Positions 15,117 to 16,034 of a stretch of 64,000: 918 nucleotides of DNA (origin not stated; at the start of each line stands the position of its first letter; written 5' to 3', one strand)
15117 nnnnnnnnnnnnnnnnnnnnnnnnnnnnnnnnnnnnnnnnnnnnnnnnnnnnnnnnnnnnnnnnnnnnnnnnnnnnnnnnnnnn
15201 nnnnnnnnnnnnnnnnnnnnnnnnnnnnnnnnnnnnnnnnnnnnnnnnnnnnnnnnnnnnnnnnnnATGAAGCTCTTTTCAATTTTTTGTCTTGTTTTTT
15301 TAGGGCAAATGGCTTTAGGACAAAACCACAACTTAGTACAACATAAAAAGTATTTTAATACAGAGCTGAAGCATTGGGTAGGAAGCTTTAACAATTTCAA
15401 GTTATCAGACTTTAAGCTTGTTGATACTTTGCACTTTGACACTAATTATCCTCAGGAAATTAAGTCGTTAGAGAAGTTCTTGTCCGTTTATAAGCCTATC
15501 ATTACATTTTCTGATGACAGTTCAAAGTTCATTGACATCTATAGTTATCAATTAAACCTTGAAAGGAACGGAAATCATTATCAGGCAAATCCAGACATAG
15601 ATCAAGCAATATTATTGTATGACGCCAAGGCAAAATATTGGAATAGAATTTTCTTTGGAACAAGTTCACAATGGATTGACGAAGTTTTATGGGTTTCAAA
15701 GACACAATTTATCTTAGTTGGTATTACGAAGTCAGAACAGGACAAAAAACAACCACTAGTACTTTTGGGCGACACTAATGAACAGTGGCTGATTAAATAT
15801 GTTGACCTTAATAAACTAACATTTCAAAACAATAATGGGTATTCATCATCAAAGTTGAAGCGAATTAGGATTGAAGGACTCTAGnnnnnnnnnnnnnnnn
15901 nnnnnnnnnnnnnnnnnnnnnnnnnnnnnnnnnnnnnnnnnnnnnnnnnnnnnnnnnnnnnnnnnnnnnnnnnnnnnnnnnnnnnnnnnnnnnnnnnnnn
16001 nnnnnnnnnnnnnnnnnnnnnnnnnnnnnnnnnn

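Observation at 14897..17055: Two-gene AT-rich insert bracketed by an ~85-bp direct repeat that duplicates the ssb promoter region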

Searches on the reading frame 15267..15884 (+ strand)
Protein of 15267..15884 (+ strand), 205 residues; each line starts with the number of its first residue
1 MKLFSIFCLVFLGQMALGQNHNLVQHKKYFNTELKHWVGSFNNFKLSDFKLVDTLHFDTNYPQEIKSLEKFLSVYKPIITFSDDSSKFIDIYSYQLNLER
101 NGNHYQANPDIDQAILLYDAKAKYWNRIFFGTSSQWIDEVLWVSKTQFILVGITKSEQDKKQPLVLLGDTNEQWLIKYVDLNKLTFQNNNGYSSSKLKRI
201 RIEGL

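Call 8: search_protein_families(library=pfam, proteins=[window:15267-15881:+], max_evalue=0.01)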
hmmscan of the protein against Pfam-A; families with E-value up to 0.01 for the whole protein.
window:15267-15881:+ (205 aa): 0 families

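Call 9: search_protein_families(library=ncbifam, proteins=[window:15267-15881:+], max_evalue=0.1)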
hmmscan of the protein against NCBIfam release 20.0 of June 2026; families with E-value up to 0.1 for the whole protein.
window:15267-15881:+ (205 aa): 1 family
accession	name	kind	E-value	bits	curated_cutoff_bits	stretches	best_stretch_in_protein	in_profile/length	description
NF004347.0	PRK05728.1-4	equivalog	0.042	14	132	1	134-169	42-78/150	DNA polymerase III subunit chi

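Call 11: find_encoding_contigs(protein=window:15267-15884:+, flank=8000)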
Protein window:15267-15884:+ (205 aa): 6 contigs read that carry it; 5 places shown.
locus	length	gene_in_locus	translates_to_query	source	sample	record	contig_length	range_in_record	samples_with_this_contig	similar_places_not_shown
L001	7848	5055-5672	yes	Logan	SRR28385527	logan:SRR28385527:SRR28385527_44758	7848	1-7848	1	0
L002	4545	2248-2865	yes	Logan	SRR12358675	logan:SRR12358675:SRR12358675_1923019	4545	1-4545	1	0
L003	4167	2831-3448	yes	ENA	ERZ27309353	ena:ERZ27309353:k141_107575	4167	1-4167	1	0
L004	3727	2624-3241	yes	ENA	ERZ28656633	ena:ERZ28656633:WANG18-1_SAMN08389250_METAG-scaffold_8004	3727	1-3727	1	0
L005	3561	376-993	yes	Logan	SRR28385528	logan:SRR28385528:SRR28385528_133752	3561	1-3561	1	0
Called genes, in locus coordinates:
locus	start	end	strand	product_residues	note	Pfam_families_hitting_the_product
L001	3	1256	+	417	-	?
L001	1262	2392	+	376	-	PF13450:NAD_binding_8, PF03275:GLF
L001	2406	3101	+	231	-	PF00535:Glycos_transf_2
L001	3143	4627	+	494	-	PF02366:PMT (weak), PF13231:PMT_2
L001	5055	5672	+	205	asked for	-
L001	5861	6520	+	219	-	-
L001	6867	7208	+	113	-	PF00436:SSB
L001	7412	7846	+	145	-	?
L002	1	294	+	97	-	?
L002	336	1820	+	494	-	PF02366:PMT (weak), PF13231:PMT_2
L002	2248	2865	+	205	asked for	-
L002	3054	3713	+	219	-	-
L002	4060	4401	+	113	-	PF00436:SSB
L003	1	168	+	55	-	?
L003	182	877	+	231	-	PF00535:Glycos_transf_2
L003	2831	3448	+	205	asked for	-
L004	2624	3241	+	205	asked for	-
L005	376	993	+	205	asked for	-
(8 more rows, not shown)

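Call 18: find_homologous_proteins(query=window:15267-15881:+, max_evalue=0.01)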
Query window:15267-15881:+ (205 aa): 100 proteins with E <= 0.01 among 161 candidates.
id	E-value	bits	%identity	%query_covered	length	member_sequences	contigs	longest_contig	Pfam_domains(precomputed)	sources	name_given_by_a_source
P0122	5.4e-123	427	100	93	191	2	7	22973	-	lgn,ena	-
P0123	8.9e-100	351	78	100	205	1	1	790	-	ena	-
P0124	8.3e-95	335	73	100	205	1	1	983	-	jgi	jgi:tetratricopeptide (TPR) repeat protein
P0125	9.6e-95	334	74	100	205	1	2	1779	-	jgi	jgi:hypothetical protein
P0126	1.1e-92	328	74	94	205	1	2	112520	-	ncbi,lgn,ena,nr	ncbi:MAG TPA: hypothetical protein PKC72_10460 [Chitinophagaceae bacterium]|nr:hypothetical protein 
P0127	2.3e-92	327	72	100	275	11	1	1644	-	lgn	-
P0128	9.5e-92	325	71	100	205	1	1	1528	-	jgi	jgi:hypothetical protein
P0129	1.5e-89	317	69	100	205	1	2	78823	-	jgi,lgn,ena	-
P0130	3.2e-89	316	69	100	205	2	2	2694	-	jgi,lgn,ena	-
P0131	1.9e-85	304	64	100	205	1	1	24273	-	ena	-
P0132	7.5e-85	302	74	89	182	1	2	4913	-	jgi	jgi:hypothetical protein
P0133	1.5e-84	301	66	100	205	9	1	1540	-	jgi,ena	jgi:hypothetical protein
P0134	6.3e-84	299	66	100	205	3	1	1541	-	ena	-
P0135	1.1e-83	298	64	100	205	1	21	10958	-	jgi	jgi:hypothetical protein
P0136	1.1e-83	298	67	100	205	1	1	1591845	-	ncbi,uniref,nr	ncbi:hypothetical protein [Taibaiella koreensis]|uniref:hypothetical protein n=1 Tax=Taibaiella kore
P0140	5.0e-83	296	79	84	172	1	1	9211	-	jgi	jgi:hypothetical protein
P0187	4.4e-66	241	54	100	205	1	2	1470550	-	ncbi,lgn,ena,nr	ncbi:MAG: hypothetical protein H6607_03760 [Flavobacteriales bacterium]|nr:hypothetical protein [Fla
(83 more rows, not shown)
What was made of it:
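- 15267..15884 (+): ORF1, 205 aa with a signal peptide; member of a conserved ~205-aa mostly beta family of unknown function; probably acquired from a Chitinophagaceae-like donor. 100 homologs at 41-78% identity (call 18).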

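Call 22: find_encoding_contigs(protein=P0126, flank=6000, max_places=2)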
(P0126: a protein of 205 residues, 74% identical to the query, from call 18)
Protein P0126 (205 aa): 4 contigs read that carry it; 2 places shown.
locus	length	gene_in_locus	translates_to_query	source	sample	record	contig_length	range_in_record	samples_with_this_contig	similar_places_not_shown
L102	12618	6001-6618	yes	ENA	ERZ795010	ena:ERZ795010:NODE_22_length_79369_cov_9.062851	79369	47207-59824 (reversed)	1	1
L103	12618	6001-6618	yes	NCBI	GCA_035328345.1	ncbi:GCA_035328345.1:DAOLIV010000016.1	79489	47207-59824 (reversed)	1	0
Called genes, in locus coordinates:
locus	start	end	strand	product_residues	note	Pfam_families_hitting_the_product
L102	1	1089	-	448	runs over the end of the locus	PF04087:DUF389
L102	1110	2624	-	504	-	PF00251:Glyco_hydro_32N, PF04616:Glyco_hydro_43 (weak), PF02435:Glyco_hydro_68 (faint)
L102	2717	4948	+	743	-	PF00862:GT-B_Sucrose_synth, PF13439:Glyco_transf_4, PF00534:Glycos_transf_1, PF13692:Glyco_trans_1_4, PF13524:Glyco_trans_1_2 (faint), PF05116:S6PP, PF08282:Hydrolase_3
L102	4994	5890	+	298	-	PF00753:Lactamase_B (weak)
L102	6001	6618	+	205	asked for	-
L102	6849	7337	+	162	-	-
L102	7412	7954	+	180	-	PF10604:Polyketide_cyc2 (weak)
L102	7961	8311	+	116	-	PF09966:DUF2200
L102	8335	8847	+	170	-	-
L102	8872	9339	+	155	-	-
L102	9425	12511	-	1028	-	PF24885:TPR_NPHP3, PF13424:TPR_12, PF13424:TPR_12, PF13424:TPR_12, PF24885:TPR_NPHP3, PF13424:TPR_12, PF13374:TPR_10, PF13424:TPR_12, +16 more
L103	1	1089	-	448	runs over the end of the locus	PF04087:DUF389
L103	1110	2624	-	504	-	PF00251:Glyco_hydro_32N, PF04616:Glyco_hydro_43 (weak), PF02435:Glyco_hydro_68 (faint)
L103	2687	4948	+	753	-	PF00862:GT-B_Sucrose_synth, PF13439:Glyco_transf_4, PF00534:Glycos_transf_1, PF13692:Glyco_trans_1_4, PF13524:Glyco_trans_1_2 (faint), PF05116:S6PP, PF08282:Hydrolase_3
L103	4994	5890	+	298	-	PF00753:Lactamase_B (weak)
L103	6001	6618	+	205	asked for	-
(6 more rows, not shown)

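Call 23: find_encoding_contigs(protein=P0136, flank=6000, max_places=2)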
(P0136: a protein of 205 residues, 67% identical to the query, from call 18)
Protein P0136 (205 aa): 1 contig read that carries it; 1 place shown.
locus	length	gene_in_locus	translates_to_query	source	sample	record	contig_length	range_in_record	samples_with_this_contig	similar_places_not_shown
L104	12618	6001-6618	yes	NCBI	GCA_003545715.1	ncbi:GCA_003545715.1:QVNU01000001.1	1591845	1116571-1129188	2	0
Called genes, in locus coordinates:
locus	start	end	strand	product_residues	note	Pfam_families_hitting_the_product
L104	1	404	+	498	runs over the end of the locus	-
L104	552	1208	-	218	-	PF06736:TMEM175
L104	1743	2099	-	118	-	-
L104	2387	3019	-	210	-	PF00072:Response_reg, PF00196:GerE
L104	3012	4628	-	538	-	PF02518:HATPase_c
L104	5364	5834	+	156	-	-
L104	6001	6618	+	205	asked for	-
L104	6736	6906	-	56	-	-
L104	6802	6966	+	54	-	-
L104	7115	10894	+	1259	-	PF13860:FlgD_ig (faint), PF01364:Peptidase_C25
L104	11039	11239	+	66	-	-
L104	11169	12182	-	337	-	PF01073:3Beta_HSD, PF01370:Epimerase, PF02719:Polysacc_synt_2 (weak), PF04321:RmlD_sub_bind, PF05368:NmrA, PF13460:NAD_binding_10, PF16363:GDP_Man_Dehyd, PF07993:NAD_binding_4 (weak)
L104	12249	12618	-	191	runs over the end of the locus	PF00027:cNMP_binding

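Call 24: find_encoding_contigs(protein=P0187, flank=6000, max_places=2)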
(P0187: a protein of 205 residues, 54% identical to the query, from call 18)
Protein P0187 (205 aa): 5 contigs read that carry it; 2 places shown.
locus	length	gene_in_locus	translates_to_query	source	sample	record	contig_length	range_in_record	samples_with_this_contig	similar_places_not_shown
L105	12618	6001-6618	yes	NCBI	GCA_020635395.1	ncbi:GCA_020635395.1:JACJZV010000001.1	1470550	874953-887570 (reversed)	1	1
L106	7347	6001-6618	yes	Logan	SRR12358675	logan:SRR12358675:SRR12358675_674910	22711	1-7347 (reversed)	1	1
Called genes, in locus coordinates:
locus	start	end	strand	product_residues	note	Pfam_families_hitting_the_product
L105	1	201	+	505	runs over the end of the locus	PF02142:MGS, PF01808:AICARFT_IMPCHas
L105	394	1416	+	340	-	PF00012:HSP70, PF00022:Actin (faint), PF06723:MreB_Mbl, PF14450:FtsA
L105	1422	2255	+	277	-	PF04085:MreC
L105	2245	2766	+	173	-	-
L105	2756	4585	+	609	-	PF03717:PBP_dimer, PF00905:Transpeptidase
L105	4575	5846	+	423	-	PF01098:FTSW_RODA_SPOVE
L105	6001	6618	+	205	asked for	-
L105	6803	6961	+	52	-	-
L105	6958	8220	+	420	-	-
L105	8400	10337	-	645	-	PF13088:BNR_2 (faint), PF13860:FlgD_ig, PF18962:Por_Secre_tail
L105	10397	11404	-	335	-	PF06144:DNA_pol3_delta, PF21694:DNA_pol3_delta_C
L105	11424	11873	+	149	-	PF13588:HSDR_N_2, PF04313:HSDR_N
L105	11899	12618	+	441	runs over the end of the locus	PF03600:CitMHS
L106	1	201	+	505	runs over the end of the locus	PF02142:MGS, PF01808:AICARFT_IMPCHas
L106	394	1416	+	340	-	PF00012:HSP70, PF00022:Actin (faint), PF06723:MreB_Mbl, PF14450:FtsA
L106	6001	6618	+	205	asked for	-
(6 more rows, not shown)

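Call 61: search_solved_structures(query=A3, max_evalue=1)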
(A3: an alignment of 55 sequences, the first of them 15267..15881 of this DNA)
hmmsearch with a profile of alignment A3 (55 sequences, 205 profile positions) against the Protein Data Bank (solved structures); distinct sequences matched with E-value up to 1: 0.

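Call 64: predict_structure(alignment_id=A3)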
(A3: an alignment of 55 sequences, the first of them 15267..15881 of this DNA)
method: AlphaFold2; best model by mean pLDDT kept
length: 205 residues; sequences in the alignment: 55
mean_pLDDT: 89.6   pTM: 0.84
mean pLDDT of the five models: 89.6, 88.9, 88.8, 88.3, 87.9
residues with pLDDT >= 90: 153; 70-90: 31; 50-70: 16; < 50: 5
segments of 3 or more residues with pLDDT < 50: 15-19
pLDDT, mean of each block of 10 residues (from residue 1): 60 51 87 97 94 92 89 95 95 94 93 94 93 92 96 91 96 94 92 94 92
secondary structure, 60 per line:
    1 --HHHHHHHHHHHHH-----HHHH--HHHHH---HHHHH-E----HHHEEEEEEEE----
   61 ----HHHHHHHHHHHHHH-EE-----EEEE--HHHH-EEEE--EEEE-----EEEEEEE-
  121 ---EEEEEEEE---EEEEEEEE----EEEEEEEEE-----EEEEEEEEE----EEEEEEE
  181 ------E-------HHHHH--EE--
elements in order: H3-15 H21-24 H27-31 H35-39 E49-56 H65-78 E87-90 H93-96 E98-101 E104-107 E113-119 E124-131 E135-142 E147-155 E161-169 E174-180 H195-199

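Call 67: fold_search(model_id=the predicted structure, library=pdb)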
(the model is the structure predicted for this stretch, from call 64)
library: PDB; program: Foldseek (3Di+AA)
matches with E <= 10: 1109; with E <= 0.001: 0
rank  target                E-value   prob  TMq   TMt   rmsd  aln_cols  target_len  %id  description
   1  3fa7_A                6.6e-03  0.25  0.14  0.19  15.7       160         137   10  Crystal structure of the apo R132K:R111L:L121E:R59E mutant of cellular retinoic acid-binding protein II at 1.90 angstr (released 2009-10-27)
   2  3i17_A                6.6e-03  0.25  0.14  0.19  15.8       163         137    9  Crystal structure of the apo R132K:L121E mutant of cellular retinoic acid-binding protein II at 1.68 angstrom resoluti (released 2009-07-28)
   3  6z2u                  7.0e-03  0.23  0.14  0.19  16.1       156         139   10  M2 mutant (R111K:Y134F:T54V:R132Q:P39Y:R59Y) of human cellular retinoic acid binding protein II (released 2021-06-02)
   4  3fa9_A                1.2e-02  0.21  0.14  0.19  15.7       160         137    9  Crystal structure of the apo R132K:Y134F:R111L:L121D mutant of cellular retinoic acid-binding protein II at 1.94 angst (released 2009-10-27)
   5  4yko_A                1.3e-02  0.20  0.14  0.19  16.3       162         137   10  Crystal structure of the R111K:Y134F:T54V:R132Q:P39Q:R59Y:A32Y:F3Q mutant of human Cellular Retinoic Acid Binding Prot (released 2016-03-09)
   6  6mox                  1.3e-02  0.20  0.14  0.20  16.1       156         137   10  Crystal Structure of the All-trans Retinal-Bound R111K:Y134F:T54V:R132Q:P39Q:R59Y:L121E Human Cellular Retinoic Acid Bin (released 2019-01-09)
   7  6nny                  1.4e-02  0.20  0.14  0.19  16.1       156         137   10  Crystal Structure of the All-Trans Retinal-Bound R111K:Y134F:T54V:R132Q:P39E:R59Y:L121E Mutant of Human Cellular Retinoi (released 2019-01-30)
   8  4ykm_A                1.4e-02  0.18  0.14  0.19  15.9       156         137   10  Crystal structure of the R111K:Y134F:T54V:R132Q:P39Q:R59Y:A32W:F3Q mutant of human Cellular Retinoic Acid Binding Prot (released 2016-03-09)
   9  4qgw_A                1.6e-02  0.20  0.14  0.19  16.6       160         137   11  Crystal structure of the R132K:R111L:L121D mutant of Cellular Retinoic Acid Binding ProteinII complexed with a synthet (released 2015-01-28)
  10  3fa8_A                1.6e-02  0.18  0.14  0.18  16.8       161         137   12  Crystal structure of the apo R132K:Y134F:R111L:L121E mutant of cellular retinoic acid-binding protein II at 1.78 angst (released 2009-10-27)
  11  8tnq_A                2.1e-02  0.35  0.16  0.06  15.0       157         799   12  Cryo-EM structure of DDB1dB:CRBN:PT-179:SD40, conformation 1 (released 2024-03-13)
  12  6nnx                  2.1e-02  0.16  0.14  0.20  16.0       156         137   10  Crystal Structure of the All-Trans Retinal-Bound R111K:Y134F:T54V:R132Q:P39Y:R59Y:L121M Mutant of Human Cellular Retinoi (released 2019-01-30)
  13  6mop                  2.2e-02  0.18  0.14  0.20  15.6       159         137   11  Crystal Structure of the All-trans Retinal-Bound R111K:Y134F:T54V:R132Q:P39Y:R59Y:L121E Mutant of Human Cellular Retinoi (released 2019-01-09)
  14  6mpk                  2.2e-02  0.16  0.14  0.20  16.2       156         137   11  Crystal Structure of the 13-cis Retinal-Bound R111K:Y134F:T54V:R132Q:P39Y:R59Y:L121E:A32Y Mutant of Human Cellular Retin (released 2019-01-09)
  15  5fqd_A                2.3e-02  0.30  0.14  0.05  14.9       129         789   12  Structural basis of Lenalidomide induced CK1a degradation by the crl4crbn ubiquitin ligase (released 2016-02-24)
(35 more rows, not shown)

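Call 73: search_protein_families(library=phrogs, proteins=[window:15267-15881:+], max_evalue=0.01)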
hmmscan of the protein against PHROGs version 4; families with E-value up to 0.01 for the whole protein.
window:15267-15881:+ (205 aa): 0 families
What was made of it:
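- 15267..15884 (+): No Pfam, NCBIfam or PHROGs family (calls 8, 9, 73).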

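Call 74: find_related_loci(query=A3, collection=viral_contigs, flank=5000)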
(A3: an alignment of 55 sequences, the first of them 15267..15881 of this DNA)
Query A3 (205 aa) in viral_contigs; peptide patterns used: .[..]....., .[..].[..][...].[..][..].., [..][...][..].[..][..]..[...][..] (x = any residue, [..] = any of these).
143 stretches matched a pattern, but none encodes a relative of the query by tblastn (E <= 1e-3).

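Call 80: find_encoding_contigs(protein=P0140, flank=6000, max_places=3)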
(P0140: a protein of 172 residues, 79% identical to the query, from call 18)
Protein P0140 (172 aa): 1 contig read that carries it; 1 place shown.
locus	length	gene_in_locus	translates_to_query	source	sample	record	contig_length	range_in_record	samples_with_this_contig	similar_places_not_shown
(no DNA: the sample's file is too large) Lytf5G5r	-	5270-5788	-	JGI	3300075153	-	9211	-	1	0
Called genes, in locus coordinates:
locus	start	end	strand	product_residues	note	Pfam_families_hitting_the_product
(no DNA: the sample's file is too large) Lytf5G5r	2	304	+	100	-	?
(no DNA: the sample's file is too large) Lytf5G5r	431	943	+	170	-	PF20541:DUF6756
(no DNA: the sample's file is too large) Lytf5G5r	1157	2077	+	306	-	PF14338:Mrr_N, PF04471:Mrr_cat, PF22722:NA-iREase1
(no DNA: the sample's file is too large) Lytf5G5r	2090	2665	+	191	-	-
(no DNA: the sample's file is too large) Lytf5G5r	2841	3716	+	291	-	PF14022:DUF4238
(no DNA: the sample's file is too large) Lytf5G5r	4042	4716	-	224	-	PF00665:rve, PF24764:rva_4, PF13683:rve_3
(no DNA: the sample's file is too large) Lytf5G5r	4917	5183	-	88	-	PF01527:HTH_Tnp_1, PF13518:HTH_28 (faint), PF13384:HTH_23 (weak)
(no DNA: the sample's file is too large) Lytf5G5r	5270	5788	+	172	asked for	-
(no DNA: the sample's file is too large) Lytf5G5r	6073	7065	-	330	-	PF01408:GFO_IDH_MocA, PF03807:F420_oxidored (weak), PF22725:GFO_IDH_MocA_C3, PF02894:GFO_IDH_MocA_C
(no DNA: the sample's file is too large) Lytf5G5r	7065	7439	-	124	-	PF04237:YjbR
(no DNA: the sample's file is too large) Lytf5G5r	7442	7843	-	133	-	PF01042:Ribonuc_L-PSP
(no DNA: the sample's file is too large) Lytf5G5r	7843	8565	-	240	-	PF03104:DNA_pol_B_exo1 (weak), PF10108:DNA_pol_B_exo2, PF13482:RNase_H_2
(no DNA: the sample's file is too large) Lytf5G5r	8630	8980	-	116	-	PF00903:Glyoxalase (weak)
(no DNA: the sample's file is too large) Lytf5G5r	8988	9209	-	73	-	?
